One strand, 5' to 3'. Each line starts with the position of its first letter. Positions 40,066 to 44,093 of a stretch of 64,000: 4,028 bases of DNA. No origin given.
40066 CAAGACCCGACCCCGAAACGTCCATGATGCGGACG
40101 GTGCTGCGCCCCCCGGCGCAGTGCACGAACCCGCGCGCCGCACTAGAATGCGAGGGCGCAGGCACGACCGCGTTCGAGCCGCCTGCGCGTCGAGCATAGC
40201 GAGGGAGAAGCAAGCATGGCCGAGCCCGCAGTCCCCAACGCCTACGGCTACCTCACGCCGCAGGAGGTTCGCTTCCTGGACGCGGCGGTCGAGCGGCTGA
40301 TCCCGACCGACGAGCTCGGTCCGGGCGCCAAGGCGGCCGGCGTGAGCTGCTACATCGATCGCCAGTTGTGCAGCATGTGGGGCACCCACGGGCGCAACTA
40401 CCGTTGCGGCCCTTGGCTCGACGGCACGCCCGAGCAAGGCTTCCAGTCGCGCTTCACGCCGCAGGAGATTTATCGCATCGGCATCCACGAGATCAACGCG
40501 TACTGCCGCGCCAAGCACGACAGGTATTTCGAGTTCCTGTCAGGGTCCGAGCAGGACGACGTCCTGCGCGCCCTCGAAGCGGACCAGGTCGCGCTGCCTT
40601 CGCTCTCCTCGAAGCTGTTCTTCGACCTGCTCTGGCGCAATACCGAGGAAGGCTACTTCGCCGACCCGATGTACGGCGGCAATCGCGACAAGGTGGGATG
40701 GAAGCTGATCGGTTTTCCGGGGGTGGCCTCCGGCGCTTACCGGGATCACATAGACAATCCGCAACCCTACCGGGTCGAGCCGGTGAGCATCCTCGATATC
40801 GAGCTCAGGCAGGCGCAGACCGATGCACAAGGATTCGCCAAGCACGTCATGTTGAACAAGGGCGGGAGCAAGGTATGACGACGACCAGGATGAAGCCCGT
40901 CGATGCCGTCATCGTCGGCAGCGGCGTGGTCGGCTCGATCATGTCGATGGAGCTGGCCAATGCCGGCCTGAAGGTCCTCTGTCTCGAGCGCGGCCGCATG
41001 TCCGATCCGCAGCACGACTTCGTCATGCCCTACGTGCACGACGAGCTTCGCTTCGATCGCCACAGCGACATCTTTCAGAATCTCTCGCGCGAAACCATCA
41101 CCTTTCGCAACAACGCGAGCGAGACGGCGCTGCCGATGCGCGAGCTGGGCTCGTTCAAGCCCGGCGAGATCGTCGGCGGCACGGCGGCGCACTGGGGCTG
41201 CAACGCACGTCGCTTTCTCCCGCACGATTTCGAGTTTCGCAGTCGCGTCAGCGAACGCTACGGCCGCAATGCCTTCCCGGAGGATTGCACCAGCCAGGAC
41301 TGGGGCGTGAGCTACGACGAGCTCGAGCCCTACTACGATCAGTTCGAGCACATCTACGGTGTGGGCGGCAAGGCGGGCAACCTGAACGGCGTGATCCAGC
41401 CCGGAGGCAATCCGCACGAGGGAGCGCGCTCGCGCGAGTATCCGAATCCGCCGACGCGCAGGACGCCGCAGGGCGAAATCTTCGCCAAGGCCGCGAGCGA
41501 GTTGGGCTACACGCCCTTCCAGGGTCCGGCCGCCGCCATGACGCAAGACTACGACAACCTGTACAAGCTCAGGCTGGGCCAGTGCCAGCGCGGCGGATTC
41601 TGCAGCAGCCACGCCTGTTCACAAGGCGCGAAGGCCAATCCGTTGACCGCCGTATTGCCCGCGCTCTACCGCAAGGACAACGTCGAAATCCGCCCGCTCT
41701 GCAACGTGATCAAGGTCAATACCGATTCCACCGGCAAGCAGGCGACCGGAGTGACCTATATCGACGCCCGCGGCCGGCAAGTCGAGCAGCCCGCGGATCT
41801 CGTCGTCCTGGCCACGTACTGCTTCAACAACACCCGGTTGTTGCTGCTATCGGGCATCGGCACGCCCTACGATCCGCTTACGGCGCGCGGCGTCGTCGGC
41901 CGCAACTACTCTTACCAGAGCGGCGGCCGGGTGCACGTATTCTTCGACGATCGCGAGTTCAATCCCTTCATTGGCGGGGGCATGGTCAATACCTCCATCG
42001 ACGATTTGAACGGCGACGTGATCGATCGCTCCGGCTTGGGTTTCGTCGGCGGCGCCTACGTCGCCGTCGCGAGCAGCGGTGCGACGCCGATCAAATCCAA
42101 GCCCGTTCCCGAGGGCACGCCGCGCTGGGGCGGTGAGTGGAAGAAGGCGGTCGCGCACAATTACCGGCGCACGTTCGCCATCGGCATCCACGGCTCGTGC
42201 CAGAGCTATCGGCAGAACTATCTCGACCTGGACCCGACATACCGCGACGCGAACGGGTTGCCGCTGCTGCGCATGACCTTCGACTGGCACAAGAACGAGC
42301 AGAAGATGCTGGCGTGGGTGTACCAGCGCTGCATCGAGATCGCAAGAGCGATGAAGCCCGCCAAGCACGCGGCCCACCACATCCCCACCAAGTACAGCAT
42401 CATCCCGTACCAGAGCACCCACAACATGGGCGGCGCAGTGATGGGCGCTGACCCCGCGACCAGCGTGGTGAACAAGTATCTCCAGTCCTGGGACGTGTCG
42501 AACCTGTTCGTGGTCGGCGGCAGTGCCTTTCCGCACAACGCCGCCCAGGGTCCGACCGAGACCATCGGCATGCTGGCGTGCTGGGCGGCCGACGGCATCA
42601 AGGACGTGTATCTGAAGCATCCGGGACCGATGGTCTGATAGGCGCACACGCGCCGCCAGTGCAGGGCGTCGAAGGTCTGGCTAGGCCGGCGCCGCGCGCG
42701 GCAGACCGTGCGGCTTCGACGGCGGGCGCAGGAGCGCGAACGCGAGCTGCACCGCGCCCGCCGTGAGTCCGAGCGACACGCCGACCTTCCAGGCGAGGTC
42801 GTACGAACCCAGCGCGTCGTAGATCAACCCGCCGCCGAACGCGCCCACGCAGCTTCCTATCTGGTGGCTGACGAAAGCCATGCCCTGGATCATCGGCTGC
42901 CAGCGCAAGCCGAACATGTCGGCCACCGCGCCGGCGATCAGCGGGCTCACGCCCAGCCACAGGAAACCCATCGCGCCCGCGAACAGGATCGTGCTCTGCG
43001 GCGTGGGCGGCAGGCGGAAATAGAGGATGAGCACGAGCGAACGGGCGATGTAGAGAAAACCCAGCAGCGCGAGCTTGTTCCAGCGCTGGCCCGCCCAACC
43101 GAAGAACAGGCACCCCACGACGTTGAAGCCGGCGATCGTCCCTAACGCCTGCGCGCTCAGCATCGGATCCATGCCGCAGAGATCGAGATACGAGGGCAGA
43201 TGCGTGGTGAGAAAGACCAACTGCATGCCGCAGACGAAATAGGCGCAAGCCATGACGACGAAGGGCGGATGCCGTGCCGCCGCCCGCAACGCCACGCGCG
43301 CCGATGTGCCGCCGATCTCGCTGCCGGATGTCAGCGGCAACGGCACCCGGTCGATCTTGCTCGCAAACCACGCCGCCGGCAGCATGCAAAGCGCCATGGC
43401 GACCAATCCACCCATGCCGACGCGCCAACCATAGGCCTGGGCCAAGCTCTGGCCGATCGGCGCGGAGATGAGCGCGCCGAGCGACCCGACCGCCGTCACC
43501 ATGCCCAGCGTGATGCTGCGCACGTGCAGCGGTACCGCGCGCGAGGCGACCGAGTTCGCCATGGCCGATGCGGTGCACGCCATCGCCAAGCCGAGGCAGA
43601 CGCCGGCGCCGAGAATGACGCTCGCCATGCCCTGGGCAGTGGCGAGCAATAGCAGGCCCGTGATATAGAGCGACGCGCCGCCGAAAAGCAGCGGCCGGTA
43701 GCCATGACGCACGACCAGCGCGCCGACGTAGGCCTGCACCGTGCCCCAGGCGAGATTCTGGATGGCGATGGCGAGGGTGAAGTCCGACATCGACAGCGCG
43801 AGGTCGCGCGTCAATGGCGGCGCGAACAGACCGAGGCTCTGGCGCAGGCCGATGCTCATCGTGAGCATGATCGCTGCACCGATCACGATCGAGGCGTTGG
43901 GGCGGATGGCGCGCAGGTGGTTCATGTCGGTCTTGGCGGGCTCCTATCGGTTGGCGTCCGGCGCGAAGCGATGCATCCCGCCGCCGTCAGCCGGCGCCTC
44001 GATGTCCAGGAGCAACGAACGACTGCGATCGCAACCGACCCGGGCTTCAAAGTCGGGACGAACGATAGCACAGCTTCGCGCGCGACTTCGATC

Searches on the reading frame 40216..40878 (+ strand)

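Call 65: search_protein_families(library=pfam, proteins=[window:40216-40878:+], max_evalue=0.00001)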
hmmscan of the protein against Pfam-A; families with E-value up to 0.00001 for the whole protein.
window:40216-40878:+ (220 aa): 1 family
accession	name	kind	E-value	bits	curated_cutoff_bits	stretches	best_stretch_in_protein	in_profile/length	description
PF13618.11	Gluconate_2-dh3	-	5.7e-31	108.1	23.4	1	16-169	2-135/135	Gluconate 2-dehydrogenase subunit 3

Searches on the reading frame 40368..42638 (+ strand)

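Call 66: search_protein_families(library=pfam, proteins=[window:40368-42638:+], max_evalue=0.00001)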
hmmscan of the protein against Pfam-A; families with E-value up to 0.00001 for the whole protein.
window:40368-42638:+ (756 aa): 2 families
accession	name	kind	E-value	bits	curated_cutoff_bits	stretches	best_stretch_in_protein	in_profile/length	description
PF05199.19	GMC_oxred_C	-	1.3e-21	78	24.6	1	615-737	3-139/139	GMC oxidoreductase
PF00732.25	GMC_oxred_N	-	1.2e-12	48.6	23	1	315-514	59-213/218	GMC oxidoreductase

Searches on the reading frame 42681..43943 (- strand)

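Call 66: search_protein_families(library=pfam, proteins=[window:42681-43943:-], max_evalue=0.00001)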
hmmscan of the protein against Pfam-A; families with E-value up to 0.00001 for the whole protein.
window:42681-43943:- (420 aa): 1 family
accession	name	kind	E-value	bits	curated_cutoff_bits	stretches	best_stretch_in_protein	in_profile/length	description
PF07690.21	MFS_1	-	5.2e-29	101.7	33.4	1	25-368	3-347/347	Major Facilitator Superfamily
